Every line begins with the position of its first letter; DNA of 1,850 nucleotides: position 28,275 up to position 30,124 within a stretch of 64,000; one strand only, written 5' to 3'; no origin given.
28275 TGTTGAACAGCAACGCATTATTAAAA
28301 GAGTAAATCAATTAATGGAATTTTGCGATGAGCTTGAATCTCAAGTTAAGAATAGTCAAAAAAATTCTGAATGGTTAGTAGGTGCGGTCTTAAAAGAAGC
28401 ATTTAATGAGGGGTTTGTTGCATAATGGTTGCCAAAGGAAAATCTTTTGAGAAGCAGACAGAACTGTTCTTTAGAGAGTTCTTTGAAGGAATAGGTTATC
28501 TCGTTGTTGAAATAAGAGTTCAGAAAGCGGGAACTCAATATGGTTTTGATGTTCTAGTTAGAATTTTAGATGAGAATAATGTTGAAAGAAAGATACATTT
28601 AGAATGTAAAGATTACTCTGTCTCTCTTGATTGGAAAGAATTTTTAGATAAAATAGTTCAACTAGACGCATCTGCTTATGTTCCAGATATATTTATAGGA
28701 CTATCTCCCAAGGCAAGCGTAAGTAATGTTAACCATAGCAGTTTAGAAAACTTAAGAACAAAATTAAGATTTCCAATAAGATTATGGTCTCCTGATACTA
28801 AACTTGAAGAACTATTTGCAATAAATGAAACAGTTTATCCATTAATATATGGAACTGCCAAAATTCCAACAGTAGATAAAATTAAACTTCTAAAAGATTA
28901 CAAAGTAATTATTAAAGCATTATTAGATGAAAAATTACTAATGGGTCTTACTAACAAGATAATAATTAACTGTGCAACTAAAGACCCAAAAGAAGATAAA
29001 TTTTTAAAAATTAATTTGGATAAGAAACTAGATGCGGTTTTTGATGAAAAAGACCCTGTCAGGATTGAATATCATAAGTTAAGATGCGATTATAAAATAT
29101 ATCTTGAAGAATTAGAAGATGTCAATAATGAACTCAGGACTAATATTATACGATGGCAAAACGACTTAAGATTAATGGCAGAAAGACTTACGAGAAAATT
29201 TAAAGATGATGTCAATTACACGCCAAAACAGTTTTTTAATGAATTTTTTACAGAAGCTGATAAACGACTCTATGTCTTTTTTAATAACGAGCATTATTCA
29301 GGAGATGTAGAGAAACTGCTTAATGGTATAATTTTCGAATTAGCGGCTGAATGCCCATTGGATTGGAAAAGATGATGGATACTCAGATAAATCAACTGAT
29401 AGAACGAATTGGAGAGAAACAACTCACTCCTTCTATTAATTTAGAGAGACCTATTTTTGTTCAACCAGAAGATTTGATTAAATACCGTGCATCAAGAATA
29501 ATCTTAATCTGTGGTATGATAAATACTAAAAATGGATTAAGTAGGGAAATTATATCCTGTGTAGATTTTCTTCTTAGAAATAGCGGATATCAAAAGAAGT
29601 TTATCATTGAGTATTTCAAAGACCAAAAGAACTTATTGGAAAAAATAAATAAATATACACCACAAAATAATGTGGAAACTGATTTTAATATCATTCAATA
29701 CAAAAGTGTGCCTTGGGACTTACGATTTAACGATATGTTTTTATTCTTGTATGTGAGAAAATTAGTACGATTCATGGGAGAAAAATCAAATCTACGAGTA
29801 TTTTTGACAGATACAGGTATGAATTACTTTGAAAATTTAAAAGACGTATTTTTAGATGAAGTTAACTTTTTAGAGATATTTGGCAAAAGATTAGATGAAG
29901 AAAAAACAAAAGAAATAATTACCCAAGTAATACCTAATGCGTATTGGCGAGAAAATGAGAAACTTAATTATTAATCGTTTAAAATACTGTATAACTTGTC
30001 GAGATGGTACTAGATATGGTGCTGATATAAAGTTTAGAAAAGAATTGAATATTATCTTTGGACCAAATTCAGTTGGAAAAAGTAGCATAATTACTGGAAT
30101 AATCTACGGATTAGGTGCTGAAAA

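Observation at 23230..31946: Six-gene translationally coupled defence operon: type I RM followed by an SMC-type three-gene module, on a mobile element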

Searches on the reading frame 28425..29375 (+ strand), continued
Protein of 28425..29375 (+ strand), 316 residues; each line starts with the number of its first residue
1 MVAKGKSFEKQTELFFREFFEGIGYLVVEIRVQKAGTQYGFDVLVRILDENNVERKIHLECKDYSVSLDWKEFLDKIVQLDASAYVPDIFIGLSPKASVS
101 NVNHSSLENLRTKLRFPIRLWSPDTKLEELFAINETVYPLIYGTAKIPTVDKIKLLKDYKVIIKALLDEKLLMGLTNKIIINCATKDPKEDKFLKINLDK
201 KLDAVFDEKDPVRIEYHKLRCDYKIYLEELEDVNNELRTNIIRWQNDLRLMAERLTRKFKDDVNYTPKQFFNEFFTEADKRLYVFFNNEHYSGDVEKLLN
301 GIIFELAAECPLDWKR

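Call 47: find_related_loci(query=A1, collection=metagenome_contigs, flank=10000)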
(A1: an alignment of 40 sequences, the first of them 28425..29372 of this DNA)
Query A1 (316 aa) in metagenome_contigs; peptide patterns used: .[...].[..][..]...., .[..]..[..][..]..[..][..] (x = any residue, [..] = any of these).
86 stretches matched a pattern; 35 encode a relative of the query (tblastn E <= 1e-3); 35 distinct loci.
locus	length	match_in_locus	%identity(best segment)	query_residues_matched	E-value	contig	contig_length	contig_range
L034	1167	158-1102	50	2-316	7e-112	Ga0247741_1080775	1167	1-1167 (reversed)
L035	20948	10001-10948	50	1-316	3e-102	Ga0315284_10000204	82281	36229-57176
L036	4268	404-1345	50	1-314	2e-99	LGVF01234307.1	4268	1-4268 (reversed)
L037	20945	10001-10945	49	3-316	1e-97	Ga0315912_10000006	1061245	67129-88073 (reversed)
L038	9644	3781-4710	49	4-314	1e-93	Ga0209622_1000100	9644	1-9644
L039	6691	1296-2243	45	1-316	4e-93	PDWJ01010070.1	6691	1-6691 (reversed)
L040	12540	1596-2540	47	1-315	8e-91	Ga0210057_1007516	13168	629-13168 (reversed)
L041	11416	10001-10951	46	1-316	1e-89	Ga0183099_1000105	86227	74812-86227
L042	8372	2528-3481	43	1-316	2e-87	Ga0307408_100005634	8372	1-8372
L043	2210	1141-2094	43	1-316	9e-91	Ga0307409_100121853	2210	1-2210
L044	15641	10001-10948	46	1-316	3e-87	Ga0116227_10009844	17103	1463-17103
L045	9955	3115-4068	44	1-316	3e-87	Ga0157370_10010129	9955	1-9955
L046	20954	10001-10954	42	1-316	7e-87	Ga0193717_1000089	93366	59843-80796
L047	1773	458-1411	42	1-316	3e-91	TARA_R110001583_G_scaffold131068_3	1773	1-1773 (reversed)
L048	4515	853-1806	42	1-316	3e-85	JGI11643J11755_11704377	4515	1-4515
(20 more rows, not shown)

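Call 51: search_protein_families(library=padloc, proteins=[L028:7212-9998:+, L028:13532-14776:+, L028:14792-16324:+, L028:16287-16922:+, L028:16937-18568:+, L028:18531-19190:+, L028:19157-20677:+, L028:4234-6996:+], max_evalue=0.001)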
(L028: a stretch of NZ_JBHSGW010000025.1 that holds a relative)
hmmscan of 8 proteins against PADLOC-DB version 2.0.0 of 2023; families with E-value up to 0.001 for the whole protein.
L028:7212-9998:+ (928 aa): 13 families
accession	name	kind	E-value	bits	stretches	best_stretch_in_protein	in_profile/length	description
PDLC03047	REase_I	-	2.8e-60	202.2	2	283-558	429-704/1107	Type I restriction enzyme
PDLC03042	REase_I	-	4.2e-48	161.5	1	112-921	397-1160/1170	Type I restriction enzyme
PDLC03049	REase_I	-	7.4e-34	114.8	2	303-557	278-524/807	Type I restriction enzyme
PDLC02707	PbeA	-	7.3e-20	69.1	1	159-558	253-618/672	PbeA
PDLC02704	PbeA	-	2.6e-14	50.6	2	144-232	242-328/682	PbeA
PDLC03658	mREase_IV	-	3.1e-11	39.7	1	309-382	335-413/953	Type IV methyl-directed restriction enzyme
PDLC03048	REase_I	-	6.4e-11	39.1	1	181-345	272-409/976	Type I restriction enzyme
PDLC02703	PbeA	-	1.4e-09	35.1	1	180-238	263-321/626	PbeA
PDLC02706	PbeA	-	7.1e-08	29.5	1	145-235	255-342/722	PbeA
PDLC01439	typeIV_DinG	-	1.3e-07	28.7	1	154-227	12-78/575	CAS-IV-A; associated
PDLC03659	mREase_IV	-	1.7e-06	24.2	0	303-558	329-554/945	Type IV methyl-directed restriction enzyme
PDLC04556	PDC-M27C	-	1.3e-05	21.7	1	178-319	54-203/892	-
PDLC04140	mad8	-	8.8e-05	20.2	1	168-258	18-86/314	mads_8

L028:13532-14776:+ (414 aa): 136 families (the best 25 are shown)
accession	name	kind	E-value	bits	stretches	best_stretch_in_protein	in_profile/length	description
PDLC03090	Specificity_I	-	5e-81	271.1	2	8-200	236-431/434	Type I specificity subunit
PDLC03189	Specificity_I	-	2.1e-77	258.9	1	6-414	7-418/459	Type I specificity subunit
PDLC03109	Specificity_I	-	8.6e-75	250.4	2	7-203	13-226/591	Type I specificity subunit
PDLC03162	Specificity_I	-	3.6e-72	241.5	1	5-414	4-415/431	Type I specificity subunit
PDLC03169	Specificity_I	-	1.1e-71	240.6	1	6-413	7-419/461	Type I specificity subunit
PDLC03119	Specificity_I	-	6.9e-69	230.6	2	9-161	3-157/393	Type I specificity subunit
PDLC03099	Specificity_I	-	9.4e-68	227.2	2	8-204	200-394/405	Type I specificity subunit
PDLC03079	Specificity_I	-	4.8e-60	202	1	7-413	28-447/470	Type I specificity subunit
PDLC04137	mad5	-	3.3e-59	199.1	1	8-402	2-391/392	mads_5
PDLC03107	Specificity_I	-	8.5e-58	194.3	1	8-413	2-392/392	Type I specificity subunit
PDLC03072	Specificity_I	-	4.8e-55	185.4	2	208-408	231-432/448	Type I specificity subunit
PDLC03057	Specificity_I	-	6.8e-55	184.5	2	10-193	213-402/407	Type I specificity subunit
PDLC03127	Specificity_I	-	9.7e-55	184.4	2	208-414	246-454/571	Type I specificity subunit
PDLC03179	Specificity_I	-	8.5e-54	181.4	2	205-397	385-576/589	Type I specificity subunit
PDLC03108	Specificity_I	-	2.6e-53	179.9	1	7-413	35-435/452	Type I specificity subunit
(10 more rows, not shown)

L028:14792-16324:+ (510 aa): 96 families (the best 25 are shown)
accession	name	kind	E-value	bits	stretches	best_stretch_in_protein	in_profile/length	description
PDLC00265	PtuA1|PtuA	-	7.2e-110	366.3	1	4-509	2-478/479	AAA ATPase domain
PDLC00283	PtuA1|PtuA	-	1e-55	187.6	1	34-505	22-442/448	AAA ATPase domain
PDLC00266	PtuA1|PtuA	-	3.6e-40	136.6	1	24-500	12-473/483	AAA ATPase domain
PDLC00308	PtuA1|PtuA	-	5.1e-36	122.6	1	104-500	59-440/449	AAA ATPase domain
PDLC00303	PtuA1|PtuA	-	1.2e-34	118.1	1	236-486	118-360/386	AAA ATPase domain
PDLC00285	PtuA1|PtuA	-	9.1e-33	112.1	1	24-505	13-430/432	AAA ATPase domain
PDLC00289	PtuA1|PtuA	-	1.3e-29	101.5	1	294-490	184-379/404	AAA ATPase domain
PDLC00273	PtuA1|PtuA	-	6.2e-29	99.2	1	154-487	46-344/375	AAA ATPase domain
PDLC00271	PtuA1|PtuA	-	8.8e-24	82.8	1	352-487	275-396/421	AAA ATPase domain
PDLC00293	PtuA1|PtuA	-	1.6e-23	81.5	2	303-487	283-472/527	AAA ATPase domain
PDLC00290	PtuA1|PtuA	-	5.5e-21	73.4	2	317-494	230-402/414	AAA ATPase domain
PDLC04239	PDC-M01A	-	2e-20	70.8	2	290-481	348-530/552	-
PDLC00305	PtuA1|PtuA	-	3.6e-20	70.7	1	358-480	247-364/392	AAA ATPase domain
PDLC00294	PtuA1|PtuA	-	6e-19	66.1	2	298-474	300-476/548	AAA ATPase domain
PDLC00296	PtuA1|PtuA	-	6.2e-19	66.1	1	301-428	278-405/507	AAA ATPase domain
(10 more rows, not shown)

L028:16287-16922:+ (211 aa): 60 families (the best 25 are shown)
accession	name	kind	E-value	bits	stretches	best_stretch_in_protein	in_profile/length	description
PDLC00312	PtuB1|PtuB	-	3.6e-25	86.9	1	9-190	5-186/209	Unknown function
PDLC00325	PtuB1|PtuB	-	1.9e-19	68.2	1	14-170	2-158/213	Unknown function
PDLC00345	PtuB1|PtuB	-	7.6e-19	66.1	1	14-171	2-158/223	Unknown function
PDLC00335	PtuB1|PtuB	-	7.7e-18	62.8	1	16-171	2-160/214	Unknown function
PDLC00324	PtuB1|PtuB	-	1.1e-14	52.7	1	32-151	11-123/209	Unknown function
PDLC02924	HNH_I-A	-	1.2e-14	52.8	1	35-190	14-156/198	-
PDLC00350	PtuB1|PtuB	-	2e-14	52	1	14-153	2-144/224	Unknown function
PDLC00358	PtuB1|PtuB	-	5.4e-14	50.4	1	35-149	16-122/215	Unknown function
PDLC00326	PtuB1|PtuB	-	1.5e-13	49.1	1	24-191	5-167/197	Unknown function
PDLC00337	PtuB1|PtuB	-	4.6e-13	47.5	1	22-195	15-170/216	Unknown function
PDLC00334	PtuB1|PtuB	-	6.8e-13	47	1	26-106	6-89/222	Unknown function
PDLC00332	PtuB1|PtuB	-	1.1e-12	46.3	1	23-187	8-164/212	Unknown function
PDLC00313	PtuB1|PtuB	-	2.2e-12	45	1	37-122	24-109/240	Unknown function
PDLC00352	PtuB1|PtuB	-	2.5e-12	44.9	1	18-203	4-195/206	Unknown function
PDLC00354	PtuB1|PtuB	-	3.5e-12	44.4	1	17-182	4-178/204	Unknown function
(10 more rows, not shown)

L028:16937-18568:+ (543 aa): 0 families

L028:18531-19190:+ (219 aa): 0 families

L028:19157-20677:+ (506 aa): 54 families (the best 25 are shown)
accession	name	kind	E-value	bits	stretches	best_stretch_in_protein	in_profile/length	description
PDLC03026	MTase_I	-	2.6e-193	641.6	1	17-506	2-478/487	Type I methyltransferase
PDLC03021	MTase_I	-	1.4e-85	286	1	33-439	15-433/491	Type I methyltransferase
PDLC04134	mad2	-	6.4e-57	191.5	1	16-429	136-490/492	mads_2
PDLC03025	MTase_I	-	5.8e-52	175.1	1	33-437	16-426/569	Type I methyltransferase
PDLC03027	MTase_I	-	2.2e-39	133.6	1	19-430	6-413/810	Type I methyltransferase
PDLC03036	MTase_I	-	1.4e-38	130.7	1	143-415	198-458/635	Type I methyltransferase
PDLC03035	MTase_I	-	1.3e-33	114.5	1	94-425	109-433/653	Type I methyltransferase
PDLC03031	MTase_I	-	1.3e-33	114.3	1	141-379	165-401/834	Type I methyltransferase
PDLC03032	MTase_I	-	7.2e-33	111.7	1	19-431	6-416/1001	Type I methyltransferase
PDLC03022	MTase_I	-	1.1e-29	101.4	1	121-428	148-448/857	Type I methyltransferase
PDLC03029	MTase_I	-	1.5e-27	94.4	1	140-376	156-398/661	Type I methyltransferase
PDLC03318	MTase_II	-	1.2e-25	88.1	2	45-212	228-393/723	Type II methyltransferase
PDLC03240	MTase_II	-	7.8e-24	82.3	1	65-428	83-433/511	Type II methyltransferase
PDLC03038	MTase_I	-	8.9e-23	78.1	1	57-377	62-376/896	Type I methyltransferase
PDLC03028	MTase_I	-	1.5e-20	71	1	126-373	857-1113/1236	Type I methyltransferase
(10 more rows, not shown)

L028:4234-6996:+ (920 aa): 0 families

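Call 70: search_protein_families(library=padloc, alignment_id=A1, max_evalue=0.01)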
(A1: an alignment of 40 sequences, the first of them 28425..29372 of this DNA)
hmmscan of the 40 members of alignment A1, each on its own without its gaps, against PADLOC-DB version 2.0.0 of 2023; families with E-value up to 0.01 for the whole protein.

A. member 1, window:28425-29372:+ (316 aa): 0 families

B. families by the number of members that match (of 40 scanned): 3 families
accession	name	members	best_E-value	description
PDLC03852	LmuA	7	2.3e-05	-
PDLC04715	PDC-M58A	2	0.002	-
PDLC00131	GajB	1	0.00054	UrvD helicase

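Call 77: find_related_loci(query=A1, collection=viral_contigs, flank=10000)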
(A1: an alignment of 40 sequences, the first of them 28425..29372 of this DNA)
Query A1 (316 aa) in viral_contigs; peptide patterns used: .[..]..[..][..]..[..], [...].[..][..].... (x = any residue, [..] = any of these).
37 stretches matched a pattern; 1 encode a relative of the query (tblastn E <= 1e-3); 1 distinct loci.
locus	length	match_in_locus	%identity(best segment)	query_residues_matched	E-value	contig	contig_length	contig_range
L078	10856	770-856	62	286-314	1e-7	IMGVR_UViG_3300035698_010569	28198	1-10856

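Call 102: search_protein_representatives(alignment_id=A1)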
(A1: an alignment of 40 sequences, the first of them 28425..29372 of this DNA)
Query: 40 sequences, 319 profile positions. Proteins with E-value up to 0.001 (for the whole library): 325; up to 1e-10: 218; up to 1e-30: 38. The best 150 are listed.
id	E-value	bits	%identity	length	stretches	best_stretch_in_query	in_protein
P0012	7.4e-141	485.7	-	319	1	1-318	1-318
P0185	1.1e-135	468.7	-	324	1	2-317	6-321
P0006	1.3e-127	442.2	-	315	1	3-316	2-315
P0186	1.3e-108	379.7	-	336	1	3-317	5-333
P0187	1.3e-72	261.5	-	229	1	1-204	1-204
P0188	2.3e-71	257.4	-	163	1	156-318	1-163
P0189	3.1e-71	256.9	-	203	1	114-315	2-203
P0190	1.1e-65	238.7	-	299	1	2-193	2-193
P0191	1.3e-60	222.1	-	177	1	2-177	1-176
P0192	1.3e-56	208.9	-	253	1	2-177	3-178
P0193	2.1e-55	204.9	-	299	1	2-177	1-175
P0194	5.6e-54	200.3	-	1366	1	2-171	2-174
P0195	2.7e-52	194.7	-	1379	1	3-174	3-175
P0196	5.1e-51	190.5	-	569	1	2-177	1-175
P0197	1.3e-49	185.9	-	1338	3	4-171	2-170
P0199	1.5e-45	172.6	-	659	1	3-179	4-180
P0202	2.4e-41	158.8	-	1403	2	2-165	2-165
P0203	2.7e-36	142.2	-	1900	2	3-143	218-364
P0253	2.1e-22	96.5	-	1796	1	2-168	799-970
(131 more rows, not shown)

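Call 103: search_protein_families(library=pfam, proteins=[P0194, P0202, P0203, P0253, P0199], max_evalue=0.001)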
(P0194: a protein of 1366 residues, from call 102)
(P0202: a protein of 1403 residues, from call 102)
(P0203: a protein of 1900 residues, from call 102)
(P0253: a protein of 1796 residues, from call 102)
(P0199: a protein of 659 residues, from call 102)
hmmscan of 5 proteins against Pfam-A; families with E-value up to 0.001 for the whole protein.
P0194 (1366 aa): 1 family
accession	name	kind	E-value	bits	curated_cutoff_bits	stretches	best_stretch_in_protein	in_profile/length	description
PF05729.18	NACHT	-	1.1e-05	25.7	26.7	0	224-361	3-164/167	NACHT domain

P0202 (1403 aa): 2 families
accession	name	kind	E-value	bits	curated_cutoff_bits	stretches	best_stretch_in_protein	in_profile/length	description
PF05729.18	NACHT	-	2.7e-07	31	26.7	1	233-366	3-161/167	NACHT domain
PF20720.3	nSTAND3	-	6.7e-05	23.1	27.2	1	228-351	15-128/155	Novel STAND NTPase 3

P0203 (1900 aa): 22 families
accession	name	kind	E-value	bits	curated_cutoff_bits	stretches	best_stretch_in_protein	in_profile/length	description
PF05729.18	NACHT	-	5e-16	59.4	26.7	2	1145-1308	1-161/167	NACHT domain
PF24883.2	NPHP3_N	-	1.4e-12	48.6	24.8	0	447-485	10-49/164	Nephrocystin 3, N-terminal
PF20720.3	nSTAND3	-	1.2e-11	45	27.2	1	1142-1291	15-136/155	Novel STAND NTPase 3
PF13676.11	TIR_2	-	8.7e-09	36.3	28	1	44-127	22-109/122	TIR domain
PF00805.28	Pentapeptide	-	3.2e-08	33.4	20.2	1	1581-1618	3-40/40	Pentapeptide repeats (8 copies)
PF23775.1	Beta-prop_RIG_2nd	-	1.9e-07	31.3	80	1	1725-1875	61-211/278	RIG second beta-propeller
PF20703.3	nSTAND1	-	2.4e-07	31.2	27.1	1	1133-1311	24-200/379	Novel STAND NTPase 1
PF25173.1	Beta-prop_WDR3_1st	-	3.8e-07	30.4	154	1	1777-1869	22-110/184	WDR3 first beta-propeller domain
PF25174.1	Beta-prop_THOC3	-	4.4e-07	29.6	305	1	1714-1868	60-209/272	THOC3 beta-propeller domain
PF24817.1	WD40_WDHD1_1st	-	7.8e-07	29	109.9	1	1784-1877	86-175/291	WDHD1 first WD40 domain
PF24796.1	WDR55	-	2.5e-06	27.2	200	1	1786-1869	9-92/296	WDR55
PF13599.13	Pentapeptide_4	-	3.2e-06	27.5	38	1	1575-1623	22-70/78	Pentapeptide repeat region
PF13401.12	AAA_22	-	1.2e-05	26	27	0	456-527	3-64/130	AAA domain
PF25168.1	Beta-prop_WDR36-Utp21_2nd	-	1.4e-05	25.1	84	1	1780-1885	108-212/335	WDR36/Utp21 second beta-propeller domain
PF24807.1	WD40_CDC20-Fz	-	1.4e-05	25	200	1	1759-1865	25-170/292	CDC20/Fizzy WD40 domain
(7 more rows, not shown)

P0253 (1796 aa): 11 families
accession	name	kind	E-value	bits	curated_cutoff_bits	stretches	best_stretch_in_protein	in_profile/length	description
PF16095.11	COR-A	-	1.1e-18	67.9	35.3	1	430-568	5-142/143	C-terminal of Roc, COR-A domain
PF08477.19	Roc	-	4.9e-17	62.7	27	1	254-369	1-119/119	Ras of Complex, Roc, domain of DAPkinase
PF25497.1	COR-B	-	2.6e-12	47.2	27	1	586-676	3-92/145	C-terminal of Roc, COR-B domain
PF05729.18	NACHT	-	2.6e-10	40.8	26.7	1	1034-1194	3-160/167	NACHT domain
PF20720.3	nSTAND3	-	1.4e-08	35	27.2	1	1029-1176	15-131/155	Novel STAND NTPase 3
PF24883.2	NPHP3_N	-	8.9e-07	29.7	24.8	0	1108-1157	122-164/164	Nephrocystin 3, N-terminal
PF00805.28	Pentapeptide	-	1.5e-05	24.9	20.2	1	1463-1499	3-39/40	Pentapeptide repeats (8 copies)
PF13401.12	AAA_22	-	8.1e-05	23.4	27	0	255-275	8-28/130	AAA domain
PF13599.13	Pentapeptide_4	-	0.00055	20.4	38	0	1452-1509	12-69/78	Pentapeptide repeat region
PF00071.28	Ras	-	0.00072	19.6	21.6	0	254-414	1-160/162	Ras family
PF02367.23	TsaE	-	0.00077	19.9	26.6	0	1029-1063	19-54/128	Threonylcarbamoyl adenosine biosynthesis protein TsaE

P0199 (659 aa): 1 family
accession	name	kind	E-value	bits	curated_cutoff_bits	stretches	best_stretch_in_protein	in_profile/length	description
PF08951.15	EntA_Immun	-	0.00021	21.9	22.1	0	415-476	5-64/73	Enterocin A Immunity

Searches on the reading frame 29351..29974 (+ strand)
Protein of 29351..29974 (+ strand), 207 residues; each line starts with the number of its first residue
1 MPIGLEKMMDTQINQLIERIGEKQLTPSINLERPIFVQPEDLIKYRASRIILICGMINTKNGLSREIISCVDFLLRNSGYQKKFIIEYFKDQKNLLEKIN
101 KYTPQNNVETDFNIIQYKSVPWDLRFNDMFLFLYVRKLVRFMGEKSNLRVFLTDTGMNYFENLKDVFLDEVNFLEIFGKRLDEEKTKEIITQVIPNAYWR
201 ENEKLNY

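Call 4: search_protein_families(library=pfam, proteins=[window:29351-29974:+], max_evalue=0.1)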
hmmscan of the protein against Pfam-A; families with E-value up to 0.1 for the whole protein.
window:29351-29974:+ (207 aa): 1 family
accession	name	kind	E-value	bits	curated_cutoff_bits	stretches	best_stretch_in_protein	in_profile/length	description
PF04571.19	Lipin_N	-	0.052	14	25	0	116-162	38-86/103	lipin, N-terminal conserved region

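Call 5: search_protein_families(library=padloc, proteins=[window:29351-29974:+], max_evalue=0.1)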
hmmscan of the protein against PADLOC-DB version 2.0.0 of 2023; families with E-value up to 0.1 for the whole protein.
window:29351-29974:+ (207 aa): 2 families
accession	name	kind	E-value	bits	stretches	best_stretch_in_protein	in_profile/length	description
PDLC03869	LmuC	-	1.1e-05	23.2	1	35-192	6-159/168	-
PDLC03871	LmuC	-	0.021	12.8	1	45-194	15-147/156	-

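Call 69: search_protein_families(library=padloc, alignment_id=A3, max_evalue=0.01)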
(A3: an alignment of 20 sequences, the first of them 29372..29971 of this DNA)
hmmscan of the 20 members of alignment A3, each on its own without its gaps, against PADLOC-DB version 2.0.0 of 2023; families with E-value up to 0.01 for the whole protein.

A. member 1, window:29372-29971:+ (200 aa): 1 family
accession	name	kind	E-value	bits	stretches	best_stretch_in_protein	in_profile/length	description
PDLC03869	LmuC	-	1.1e-05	23.2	1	28-185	6-159/168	-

B. families by the number of members that match (of 20 scanned): 5 families
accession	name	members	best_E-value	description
PDLC03869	LmuC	20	7.4e-10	-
PDLC03875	LmuC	5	1.4e-05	-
PDLC03871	LmuC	2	0.00027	-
PDLC03874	LmuC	1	0.0004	-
PDLC03872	LmuC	1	0.0054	-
